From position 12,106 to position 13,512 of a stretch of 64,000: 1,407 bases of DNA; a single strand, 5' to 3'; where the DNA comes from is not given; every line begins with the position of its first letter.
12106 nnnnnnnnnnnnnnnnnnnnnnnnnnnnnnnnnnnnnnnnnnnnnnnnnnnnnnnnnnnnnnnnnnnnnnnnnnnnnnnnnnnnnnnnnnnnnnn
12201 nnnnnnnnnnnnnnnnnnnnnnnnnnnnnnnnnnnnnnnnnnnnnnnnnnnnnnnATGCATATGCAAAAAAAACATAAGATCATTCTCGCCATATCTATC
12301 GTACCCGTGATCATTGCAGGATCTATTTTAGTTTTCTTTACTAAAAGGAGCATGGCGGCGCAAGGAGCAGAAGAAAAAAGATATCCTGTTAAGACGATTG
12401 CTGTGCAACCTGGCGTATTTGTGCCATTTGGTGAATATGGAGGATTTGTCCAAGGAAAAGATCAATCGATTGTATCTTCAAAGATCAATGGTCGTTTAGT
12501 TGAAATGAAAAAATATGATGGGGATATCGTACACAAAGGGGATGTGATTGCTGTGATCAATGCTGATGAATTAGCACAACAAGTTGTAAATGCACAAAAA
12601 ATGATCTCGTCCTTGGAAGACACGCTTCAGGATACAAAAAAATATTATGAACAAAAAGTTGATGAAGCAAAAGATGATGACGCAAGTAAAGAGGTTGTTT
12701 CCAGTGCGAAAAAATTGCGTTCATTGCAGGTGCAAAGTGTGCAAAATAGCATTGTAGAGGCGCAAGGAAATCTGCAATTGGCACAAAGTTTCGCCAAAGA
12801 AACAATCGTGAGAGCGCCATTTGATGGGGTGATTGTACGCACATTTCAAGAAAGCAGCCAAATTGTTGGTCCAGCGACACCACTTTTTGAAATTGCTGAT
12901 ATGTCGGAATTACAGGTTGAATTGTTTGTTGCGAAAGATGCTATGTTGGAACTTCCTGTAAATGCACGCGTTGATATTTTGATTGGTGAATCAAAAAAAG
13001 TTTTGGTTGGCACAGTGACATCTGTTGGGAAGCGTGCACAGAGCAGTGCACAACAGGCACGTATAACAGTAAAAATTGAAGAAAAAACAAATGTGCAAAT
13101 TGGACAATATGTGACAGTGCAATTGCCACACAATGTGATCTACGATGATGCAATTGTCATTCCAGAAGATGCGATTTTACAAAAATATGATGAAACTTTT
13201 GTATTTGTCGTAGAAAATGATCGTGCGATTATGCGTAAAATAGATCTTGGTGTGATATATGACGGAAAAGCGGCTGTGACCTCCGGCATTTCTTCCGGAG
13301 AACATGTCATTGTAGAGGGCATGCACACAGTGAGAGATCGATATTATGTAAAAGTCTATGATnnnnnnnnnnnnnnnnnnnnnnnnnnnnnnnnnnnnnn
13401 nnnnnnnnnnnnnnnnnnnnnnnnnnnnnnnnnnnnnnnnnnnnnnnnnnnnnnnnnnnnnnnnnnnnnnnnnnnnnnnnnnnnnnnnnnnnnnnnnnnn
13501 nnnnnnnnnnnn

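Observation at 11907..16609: CsoR/RcnR-family repressor with an atypical ligand set, a perfect 16-3-16 operator, and translationally coupled RND efflux pump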

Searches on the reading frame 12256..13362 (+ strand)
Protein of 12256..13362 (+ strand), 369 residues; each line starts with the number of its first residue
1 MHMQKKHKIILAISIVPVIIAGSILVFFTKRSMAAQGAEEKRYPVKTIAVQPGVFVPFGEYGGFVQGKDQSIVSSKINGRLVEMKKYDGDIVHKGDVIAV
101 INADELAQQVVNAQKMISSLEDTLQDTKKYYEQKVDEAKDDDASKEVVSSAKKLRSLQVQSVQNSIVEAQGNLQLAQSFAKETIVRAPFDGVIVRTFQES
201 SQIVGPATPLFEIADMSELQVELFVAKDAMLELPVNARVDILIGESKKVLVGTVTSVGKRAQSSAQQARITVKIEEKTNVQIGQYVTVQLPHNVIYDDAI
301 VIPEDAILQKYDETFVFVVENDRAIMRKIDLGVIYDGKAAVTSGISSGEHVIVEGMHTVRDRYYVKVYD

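Call 6: search_protein_families(library=pfam, proteins=[window:12256-13362:+], max_evalue=0.01)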
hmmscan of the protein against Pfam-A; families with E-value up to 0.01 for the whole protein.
window:12256-13362:+ (369 aa): 4 families
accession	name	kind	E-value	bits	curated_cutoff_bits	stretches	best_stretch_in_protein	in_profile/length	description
PF13437.12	HlyD_3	-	8.2e-15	55.9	22.2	1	185-278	2-97/106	HlyD family secretion protein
PF16576.10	HlyD_D23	-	1.2e-10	41.4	30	1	68-277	17-204/214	Barrel-sandwich domain of CusB or HlyD membrane-fusion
PF13533.13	Biotin_lipoyl_2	-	0.00025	21.3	29.8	1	73-102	3-32/32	Biotin-lipoyl like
PF00364.28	Biotin_lipoyl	-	0.0011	19.1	22.1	0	73-101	45-73/73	Biotin-requiring enzyme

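Call 7: search_protein_families(library=ncbifam, proteins=[window:12256-13362:+], max_evalue=0.01)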
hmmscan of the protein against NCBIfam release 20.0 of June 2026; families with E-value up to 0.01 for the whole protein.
window:12256-13362:+ (369 aa): 21 families
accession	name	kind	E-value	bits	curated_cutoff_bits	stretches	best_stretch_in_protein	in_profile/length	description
TIGR01730.1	RND_mfp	subfamily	5.1e-45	153.8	94.9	1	45-367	1-321/322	efflux RND transporter periplasmic adaptor subunit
TIGR00999.1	8a0102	subfamily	4.1e-34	117.9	319.3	1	89-357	1-268/271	CzcB/NccB family metal efflux transporter periplasmic adaptor subunit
TIGR00998.1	8a0101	subfamily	3.4e-12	46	390.8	2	124-258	148-282/334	EmrA/EmrK family multidrug efflux transporter periplasmic adaptor subunit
NF038010.1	ABC_adapt_DarC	equivalog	4.8e-12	45.3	450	2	127-356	171-405/417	darobactin export ABC transporter periplasmic adaptor subunit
NF045904.1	RND-peri-MexE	equivalog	5.6e-11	41.9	714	2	279-361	280-362/390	multidrug efflux RND transporter periplasmic adaptor subunit MexE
NF033138.2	RND-peri-MexC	equivalog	8.9e-11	41.5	625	1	27-361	20-365/375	MexC family multidrug efflux RND transporter periplasmic adaptor subunit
NF007132.1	PRK09578.1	equivalog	1.1e-10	40.8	512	1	282-365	290-373/396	MexX/AxyX family multidrug efflux RND transporter periplasmic adaptor subunit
NF000272.2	OqxA_adapt_sub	exception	1.3e-10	40.8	835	1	242-359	252-370/391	multidrug efflux RND transporter periplasmic adaptor subunit OqxA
TIGR03794.1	NHLM_micro_HlyD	equivalog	1.5e-09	37.3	156.2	1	72-154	60-144/421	NHLP bacteriocin system secretion protein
NF045680.1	DiMtlExpIhpB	equivalog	1.6e-09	37.2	450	1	185-354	140-309/326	divalent metal ion exporter adaptor subunit IhpB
NF008589.1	PRK11556.1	equivalog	4.3e-09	35.7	391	1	62-367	76-387/392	MdtA/MuxA family multidrug efflux RND transporter periplasmic adaptor subunit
NF007785.0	PRK10476.1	equivalog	8.4e-09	34.7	376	2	162-261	188-288/347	multidrug transporter subunit MdtN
TIGR02971.1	heterocyst_DevB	subfamily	1.3e-07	31.3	129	1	118-259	145-280/327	ABC exporter membrane fusion protein, DevB family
NF002939.0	PRK03598.1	equivalog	8.5e-07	28.4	393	1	136-259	158-282/332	secretion protein HlyD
NF008606.0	PRK11578.1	equivalog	2.3e-06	27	342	1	46-355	37-364/371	macrolide transporter subunit MacA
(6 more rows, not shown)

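Call 74: search_solved_structures(query=window:12256-13362:+, max_evalue=0.01)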
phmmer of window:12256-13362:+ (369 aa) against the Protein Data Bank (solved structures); distinct sequences matched with E-value up to 0.01: 12.
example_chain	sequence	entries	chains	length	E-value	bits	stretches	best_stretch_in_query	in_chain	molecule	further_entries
6vej_P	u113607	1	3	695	8.3e-25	90.9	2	44-366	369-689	Probable Resistance-Nodulation-Cell Division (RND) efflux membrane fusion protein,Probable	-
20yy_D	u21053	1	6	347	5.1e-10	42.3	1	59-366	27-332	Multidrug efflux RND transporter periplasmic adaptor subunit MexJ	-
9j3d_D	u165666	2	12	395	1.7e-07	34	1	29-361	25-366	RND efflux system, MexC-like protein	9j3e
4tko_B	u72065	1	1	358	1.3e-06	31.1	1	151-239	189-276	EmrA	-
4dk0_A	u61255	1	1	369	2.9e-06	29.9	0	72-256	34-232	Putative MacA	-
3lnn_A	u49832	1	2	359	3e-06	29.9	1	75-355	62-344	Membrane fusion protein (MFP) heavy metal cation efflux ZneB (CzcB-like)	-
4l8j_A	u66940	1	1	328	3.9e-05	26.2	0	44-230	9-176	Putative efflux transporter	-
4dk1_A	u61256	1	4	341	6.3e-05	25.5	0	281-354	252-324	Putative MacA, Multidrug resistance protein mexA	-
4kks_A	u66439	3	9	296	0.00016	24.2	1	183-362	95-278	Membrane fusion protein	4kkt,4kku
5ng5_E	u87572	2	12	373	0.00066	22.2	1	161-367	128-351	Multidrug efflux pump subunit AcrA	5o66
9tg4_D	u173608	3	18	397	0.002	20.6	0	166-367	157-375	Multidrug efflux pump subunit AcrA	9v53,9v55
5v5s_D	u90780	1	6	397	0.0022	20.5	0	170-367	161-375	Multidrug efflux pump subunit AcrA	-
